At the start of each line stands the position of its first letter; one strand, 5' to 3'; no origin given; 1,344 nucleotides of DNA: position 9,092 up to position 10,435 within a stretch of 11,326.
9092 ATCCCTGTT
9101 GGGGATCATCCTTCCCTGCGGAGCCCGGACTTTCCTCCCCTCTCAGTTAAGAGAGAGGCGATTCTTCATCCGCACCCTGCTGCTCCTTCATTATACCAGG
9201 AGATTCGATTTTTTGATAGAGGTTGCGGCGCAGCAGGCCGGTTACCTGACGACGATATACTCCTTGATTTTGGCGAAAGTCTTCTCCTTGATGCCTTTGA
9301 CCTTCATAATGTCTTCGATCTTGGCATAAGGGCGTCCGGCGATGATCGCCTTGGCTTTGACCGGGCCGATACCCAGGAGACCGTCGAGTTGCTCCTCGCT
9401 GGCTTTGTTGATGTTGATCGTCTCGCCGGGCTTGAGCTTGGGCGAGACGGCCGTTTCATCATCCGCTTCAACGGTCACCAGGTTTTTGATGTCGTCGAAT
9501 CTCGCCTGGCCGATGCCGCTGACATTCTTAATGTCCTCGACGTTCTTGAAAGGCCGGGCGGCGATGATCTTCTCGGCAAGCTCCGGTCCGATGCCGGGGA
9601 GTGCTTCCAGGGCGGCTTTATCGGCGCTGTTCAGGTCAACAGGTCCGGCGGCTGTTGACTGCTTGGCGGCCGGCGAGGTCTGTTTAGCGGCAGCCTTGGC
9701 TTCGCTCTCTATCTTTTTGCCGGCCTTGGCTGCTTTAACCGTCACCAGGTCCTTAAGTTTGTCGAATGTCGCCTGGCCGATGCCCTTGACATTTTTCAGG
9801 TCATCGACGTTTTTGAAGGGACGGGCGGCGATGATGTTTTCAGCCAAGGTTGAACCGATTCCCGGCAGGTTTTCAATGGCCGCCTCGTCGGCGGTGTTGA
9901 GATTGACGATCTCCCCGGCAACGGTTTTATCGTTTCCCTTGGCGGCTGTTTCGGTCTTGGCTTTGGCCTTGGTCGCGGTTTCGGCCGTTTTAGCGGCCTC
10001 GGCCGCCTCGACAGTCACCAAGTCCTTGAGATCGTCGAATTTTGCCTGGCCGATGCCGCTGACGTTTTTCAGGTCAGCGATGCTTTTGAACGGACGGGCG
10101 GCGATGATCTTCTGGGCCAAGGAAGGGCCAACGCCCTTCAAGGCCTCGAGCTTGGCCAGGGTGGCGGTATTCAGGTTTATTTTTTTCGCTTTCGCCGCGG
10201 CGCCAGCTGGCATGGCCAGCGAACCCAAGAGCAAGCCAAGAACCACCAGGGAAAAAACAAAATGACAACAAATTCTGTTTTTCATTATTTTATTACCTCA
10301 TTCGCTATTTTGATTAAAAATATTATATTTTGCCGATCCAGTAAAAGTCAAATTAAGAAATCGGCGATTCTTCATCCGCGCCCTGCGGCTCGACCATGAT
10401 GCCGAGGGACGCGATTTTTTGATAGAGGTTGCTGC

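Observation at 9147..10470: Direct repeats of a sigma-54-activator 3' end / rnpB 5' end flank the ComEA-like cassette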

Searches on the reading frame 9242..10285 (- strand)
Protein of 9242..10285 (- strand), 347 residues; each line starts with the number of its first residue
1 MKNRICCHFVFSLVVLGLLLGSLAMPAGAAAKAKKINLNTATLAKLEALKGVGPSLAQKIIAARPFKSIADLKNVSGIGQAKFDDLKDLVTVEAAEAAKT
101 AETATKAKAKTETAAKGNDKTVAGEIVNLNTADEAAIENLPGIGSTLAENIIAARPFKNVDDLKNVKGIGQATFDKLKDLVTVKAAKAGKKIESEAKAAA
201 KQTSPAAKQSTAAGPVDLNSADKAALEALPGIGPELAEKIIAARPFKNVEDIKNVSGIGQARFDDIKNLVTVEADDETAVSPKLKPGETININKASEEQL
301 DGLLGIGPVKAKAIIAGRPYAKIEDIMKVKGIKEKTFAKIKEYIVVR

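Call 7: find_encoding_contigs(protein=window:9242-10285:-, flank=10000, max_places=10)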
Protein window:9242-10285:- (347 aa): no gene with exactly this product is on record in the collection.
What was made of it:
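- Tried and rejected: An exact look-up of the ComEA-like protein found no other contig (call 7).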

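Call 8: search_protein_families(library=pfam, proteins=[window:9245-10285:-])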
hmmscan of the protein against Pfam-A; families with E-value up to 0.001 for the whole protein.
window:9245-10285:- (347 aa): 20 families
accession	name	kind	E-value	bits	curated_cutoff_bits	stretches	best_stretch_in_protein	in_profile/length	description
PF12836.13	HHH_3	-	1.2e-73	243.6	27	4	123-182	2-65/65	Helix-hairpin-helix motif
PF00633.29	HHH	-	9.7e-36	120.2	24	3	36-62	3-29/30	Helix-hairpin-helix motif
PF06514.17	PsbU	-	1e-34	118.8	24.5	4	210-268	9-70/93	Photosystem II 12 kDa extrinsic protein (PsbU)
PF03934.19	T2SSK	-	2.7e-27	95.3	24.2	3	36-92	1-62/63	Type II secretion system (T2SS), protein K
PF14520.12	HHH_5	-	3.5e-17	63.1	27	0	217-243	28-54/57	Helix-hairpin-helix domain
PF14579.12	HHH_6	-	2.5e-12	47.3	25.6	0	46-96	27-81/90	Helix-hairpin-helix motif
PF14716.13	HHH_8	-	1.7e-11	44.7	30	0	215-240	41-64/73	Helix-hairpin-helix domain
PF12826.13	HHH_2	-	7.2e-10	39.3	27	0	37-61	28-52/64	Helix-hairpin-helix motif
PF21687.3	T2SSK_1st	-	1.5e-08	35.8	26.2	0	153-183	74-104/107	Type II secretion system (T2SS), protein K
PF00570.28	HRDC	-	1.4e-07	31.8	23.8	0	61-84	35-58/68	HRDC domain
PF04919.18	DUF655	-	2.5e-07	31.2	22.2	0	41-75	113-150/181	Protein of unknown function (DUF655)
PF00416.27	Ribosomal_S13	-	6.5e-07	30.3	31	0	133-186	13-63/128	Ribosomal protein S13/S18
PF11731.14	Cdd1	-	1.6e-06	28.7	25.5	0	224-255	6-36/86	Pathogenicity locus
PF22525.1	H2TH_5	-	9.9e-06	25.9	27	0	44-86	28-67/71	S13-like H2TH domain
PF11798.14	IMS_HHH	-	2.3e-05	24.8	24.4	0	228-240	15-27/32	IMS family HHH motif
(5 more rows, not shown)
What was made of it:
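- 9242..10285 (-): Inserted cargo: a ComEA-like secreted protein of 347 aa with four HHH_3 modules. Pfam HHH_3 1e-73 in 4 stretches (call 8).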

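Call 56: find_homologous_proteins(query=window:9245-10285:-, max_evalue=1e-20)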
Query window:9245-10285:- (347 aa): 1215 proteins with E <= 1e-20 among 8000 candidates; the best 120 are listed.
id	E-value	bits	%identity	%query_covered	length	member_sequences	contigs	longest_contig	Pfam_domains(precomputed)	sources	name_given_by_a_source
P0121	6.1e-208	707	100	100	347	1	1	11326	PF06514.18,PF04919.19,PF14716.14,PF00570.29,PF03934.20,PF14579.13,PF11731.15,PF00416.28,PF12826.14,PF22525.2,PF14520.13,PF11798.15,PF21687.4,PF12836.14,PF00633.30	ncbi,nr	ncbi:MAG: helix-hairpin-helix domain-containing protein [Candidatus Aminicenantes bacterium]|nr:heli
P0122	6.6e-171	586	83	100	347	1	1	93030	PF06514.18,PF10391.16,PF04919.19,PF14716.14,PF00570.29,PF03934.20,PF20582.5,PF14579.13,PF11731.15,PF02371.23,PF00416.28,PF12826.14,PF22525.2,PF14520.13,PF11798.15,PF21687.4,PF12836.14,PF00633.30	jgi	jgi:competence ComEA-like helix-hairpin-helix protein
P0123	1.1e-164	565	81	100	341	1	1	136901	PF06514.18,PF10391.16,PF04919.19,PF14716.14,PF00570.29,PF03934.20,PF20582.5,PF14579.13,PF11731.15,PF02371.23,PF00416.28,PF12826.14,PF22525.2,PF14520.13,PF11798.15,PF21687.4,PF12836.14,PF00633.30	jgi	jgi:competence protein ComEA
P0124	6.4e-162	556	78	100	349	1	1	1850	PF06514.18,PF04919.19,PF14716.14,PF00570.29,PF03934.20,PF20582.5,PF14579.13,PF11731.15,PF00416.28,PF12826.14,PF22525.2,PF14520.13,PF11798.15,PF21687.4,PF12836.14,PF00633.30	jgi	jgi:competence protein ComEA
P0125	1.1e-160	552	64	91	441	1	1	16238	PF06514.18,PF04919.19,PF14716.14,PF21999.3,PF00570.29,PF03934.20,PF20582.5,PF14579.13,PF11731.15,PF02371.23,PF00416.28,PF12826.14,PF22525.2,PF14520.13,PF11798.15,PF21687.4,PF12836.14,PF00633.30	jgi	jgi:competence ComEA-like helix-hairpin-helix protein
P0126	7.2e-159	546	78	100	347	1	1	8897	PF06514.18,PF10391.16,PF04919.19,PF14716.14,PF00570.29,PF03934.20,PF20582.5,PF14579.13,PF11731.15,PF12826.14,PF14520.13,PF21687.4,PF12836.14,PF00633.30,PF16581.12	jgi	jgi:competence ComEA-like helix-hairpin-helix protein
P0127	5.4e-145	501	63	90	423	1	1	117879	PF06514.18,PF04919.19,PF14716.14,PF21999.3,PF00570.29,PF03934.20,PF20582.5,PF14579.13,PF11731.15,PF02371.23,PF12826.14,PF22525.2,PF14520.13,PF11798.15,PF21687.4,PF12836.14,PF21176.4,PF00633.30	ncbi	-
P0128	2.7e-144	498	64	91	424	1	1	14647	PF06514.18,PF04919.19,PF14716.14,PF21999.3,PF00570.29,PF03934.20,PF20582.5,PF14579.13,PF11731.15,PF02371.23,PF00416.28,PF12826.14,PF22525.2,PF14520.13,PF11798.15,PF21687.4,PF12836.14,PF00633.30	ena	-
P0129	2.7e-140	485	74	100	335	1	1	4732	PF06514.18,PF10391.16,PF04919.19,PF14716.14,PF00570.29,PF03934.20,PF20582.5,PF14579.13,PF11731.15,PF12826.14,PF22525.2,PF14520.13,PF11798.15,PF21687.4,PF12836.14,PF00633.30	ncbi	-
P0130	3.3e-138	478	73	100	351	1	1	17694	PF06514.18,PF04919.19,PF14716.14,PF00570.29,PF03934.20,PF20582.5,PF14579.13,PF11731.15,PF12826.14,PF22525.2,PF14520.13,PF11798.15,PF21687.4,PF12836.14,PF00633.30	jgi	jgi:competence ComEA-like helix-hairpin-helix protein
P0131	1.1e-134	467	71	100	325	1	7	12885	PF06514.18,PF04919.19,PF14716.14,PF00570.29,PF03934.20,PF14579.13,PF11731.15,PF00416.28,PF12826.14,PF22525.2,PF14520.13,PF11798.15,PF21687.4,PF12836.14,PF00633.30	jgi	jgi:competence protein ComEA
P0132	1.2e-132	460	73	95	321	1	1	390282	PF06514.18,PF14716.14,PF00570.29,PF03934.20,PF20582.5,PF14579.13,PF11731.15,PF12826.14,PF22525.2,PF14520.13,PF11798.15,PF21687.4,PF12836.14,PF00633.30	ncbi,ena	-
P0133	5.1e-129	448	84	64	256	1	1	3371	PF12826.14,PF06514.18,PF14520.13,PF04919.19,PF14716.14,PF12836.14,PF03934.20,PF14579.13,PF00633.30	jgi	jgi:competence ComEA-like helix-hairpin-helix protein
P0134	1.2e-128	447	66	100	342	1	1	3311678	PF06514.18,PF04919.19,PF14716.14,PF21999.3,PF00570.29,PF03934.20,PF14579.13,PF11731.15,PF12826.14,PF22525.2,PF14520.13,PF11798.15,PF21687.4,PF12836.14,PF00633.30,PF16581.12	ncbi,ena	-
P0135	5.0e-126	438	84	64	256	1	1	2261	PF12826.14,PF06514.18,PF14520.13,PF04919.19,PF14716.14,PF12836.14,PF03934.20,PF14579.13,PF00633.30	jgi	jgi:competence ComEA-like helix-hairpin-helix protein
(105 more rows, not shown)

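Call 57: find_encoding_contigs(protein=P0122, flank=6000, max_places=1)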
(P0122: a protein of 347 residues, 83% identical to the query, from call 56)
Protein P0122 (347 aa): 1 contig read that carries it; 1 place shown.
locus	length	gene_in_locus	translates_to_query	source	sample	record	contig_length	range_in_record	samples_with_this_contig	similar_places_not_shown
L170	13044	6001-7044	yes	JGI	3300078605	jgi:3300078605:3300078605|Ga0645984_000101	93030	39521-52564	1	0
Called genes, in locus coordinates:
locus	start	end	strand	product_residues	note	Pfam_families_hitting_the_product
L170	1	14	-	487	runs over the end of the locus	PF00474:SSF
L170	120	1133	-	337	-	-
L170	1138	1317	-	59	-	-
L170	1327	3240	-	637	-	PF07715:Plug, PF00593:TonB_dep_Rec_b-barrel, PF14905:OMP_b-brl_3 (weak)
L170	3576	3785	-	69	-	PF03459:TOBE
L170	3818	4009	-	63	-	-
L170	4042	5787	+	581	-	PF04773:FecR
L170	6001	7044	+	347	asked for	PF06514:PsbU, PF12836:HHH_3, PF03934:T2SSK (weak), PF06514:PsbU (weak), PF12836:HHH_3, PF06514:PsbU, PF03934:T2SSK (weak), PF12836:HHH_3, +15 more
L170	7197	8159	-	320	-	PF03547:Mem_trans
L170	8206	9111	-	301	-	PF00583:Acetyltransf_1, PF13673:Acetyltransf_10 (weak), PF13508:Acetyltransf_7, PF18014:Acetyltransf_18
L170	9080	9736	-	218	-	PF02589:LUD_dom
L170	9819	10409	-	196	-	PF28474:DUF8412, PF13376:OmdA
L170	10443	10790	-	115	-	-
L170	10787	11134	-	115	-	-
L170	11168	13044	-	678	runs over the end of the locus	-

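Call 58: find_encoding_contigs(protein=P0123, flank=6000, max_places=1)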
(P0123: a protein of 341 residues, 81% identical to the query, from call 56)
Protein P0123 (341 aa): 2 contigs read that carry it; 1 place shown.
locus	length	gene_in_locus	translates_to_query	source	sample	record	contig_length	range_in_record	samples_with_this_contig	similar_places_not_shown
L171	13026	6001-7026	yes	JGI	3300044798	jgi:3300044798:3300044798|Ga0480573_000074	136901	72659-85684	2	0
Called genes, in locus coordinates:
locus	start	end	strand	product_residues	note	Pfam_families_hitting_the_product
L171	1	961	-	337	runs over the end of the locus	-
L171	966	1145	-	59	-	-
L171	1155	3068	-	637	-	PF07715:Plug, PF00593:TonB_dep_Rec_b-barrel, PF14905:OMP_b-brl_3 (weak)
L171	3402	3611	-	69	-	PF03459:TOBE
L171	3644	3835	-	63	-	-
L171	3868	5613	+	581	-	PF04773:FecR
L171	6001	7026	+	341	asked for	PF06514:PsbU, PF12836:HHH_3, PF03934:T2SSK (weak), PF06514:PsbU (weak), PF12836:HHH_3, PF06514:PsbU, PF03934:T2SSK (weak), PF12836:HHH_3, +15 more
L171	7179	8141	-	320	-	PF03547:Mem_trans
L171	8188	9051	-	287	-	PF00583:Acetyltransf_1, PF13673:Acetyltransf_10 (weak), PF13508:Acetyltransf_7, PF18014:Acetyltransf_18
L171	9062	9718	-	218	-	PF02589:LUD_dom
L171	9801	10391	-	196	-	PF28474:DUF8412, PF13376:OmdA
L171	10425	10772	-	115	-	-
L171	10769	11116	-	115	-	-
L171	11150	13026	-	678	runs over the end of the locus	-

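Call 59: find_encoding_contigs(protein=P0132, flank=6000, max_places=1)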
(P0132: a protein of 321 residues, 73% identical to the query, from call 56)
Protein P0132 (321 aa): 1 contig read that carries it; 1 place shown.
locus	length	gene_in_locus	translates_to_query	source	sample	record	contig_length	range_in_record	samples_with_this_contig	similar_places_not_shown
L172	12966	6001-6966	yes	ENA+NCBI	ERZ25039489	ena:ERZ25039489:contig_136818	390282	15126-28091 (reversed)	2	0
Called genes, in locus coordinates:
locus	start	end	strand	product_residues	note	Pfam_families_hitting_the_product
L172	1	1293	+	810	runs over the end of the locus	PF00801:PKD, PF06832:BiPBP_C (faint), PF18911:PKD_4, PF00801:PKD (weak), PF18911:PKD_4 (weak), PF00801:PKD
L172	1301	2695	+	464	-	PF00072:Response_reg, PF00158:Sigma54_activat, PF13191:AAA_16 (weak), PF14532:Sigma54_activ_2, PF07724:AAA_2 (weak), PF00004:AAA (weak), PF07728:AAA_5 (weak), PF25601:AAA_lid_14, +1 more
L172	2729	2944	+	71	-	PF13396:PLDc_N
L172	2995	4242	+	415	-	-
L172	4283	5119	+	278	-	PF13371:TPR_9 (weak), PF13432:TPR_16, PF13414:TPR_11 (weak), PF14559:TPR_19 (weak), PF12796:Ank_2 (weak), PF12796:Ank_2, PF13857:Ank_5, PF00023:Ank, +5 more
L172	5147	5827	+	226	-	-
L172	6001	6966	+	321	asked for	PF06514:PsbU, PF14520:HHH_5 (faint), PF14579:HHH_6 (faint), PF14716:HHH_8 (faint), PF12836:HHH_3, PF12836:HHH_3, PF06514:PsbU (weak), PF12836:HHH_3, +9 more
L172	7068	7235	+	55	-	-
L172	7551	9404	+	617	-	PF02927:CelD_N, PF00759:Glyco_hydro_9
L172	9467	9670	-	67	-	-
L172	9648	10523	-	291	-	-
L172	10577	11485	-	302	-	-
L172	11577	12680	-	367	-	PF01103:Omp85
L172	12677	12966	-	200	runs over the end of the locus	PF00590:TP_methylase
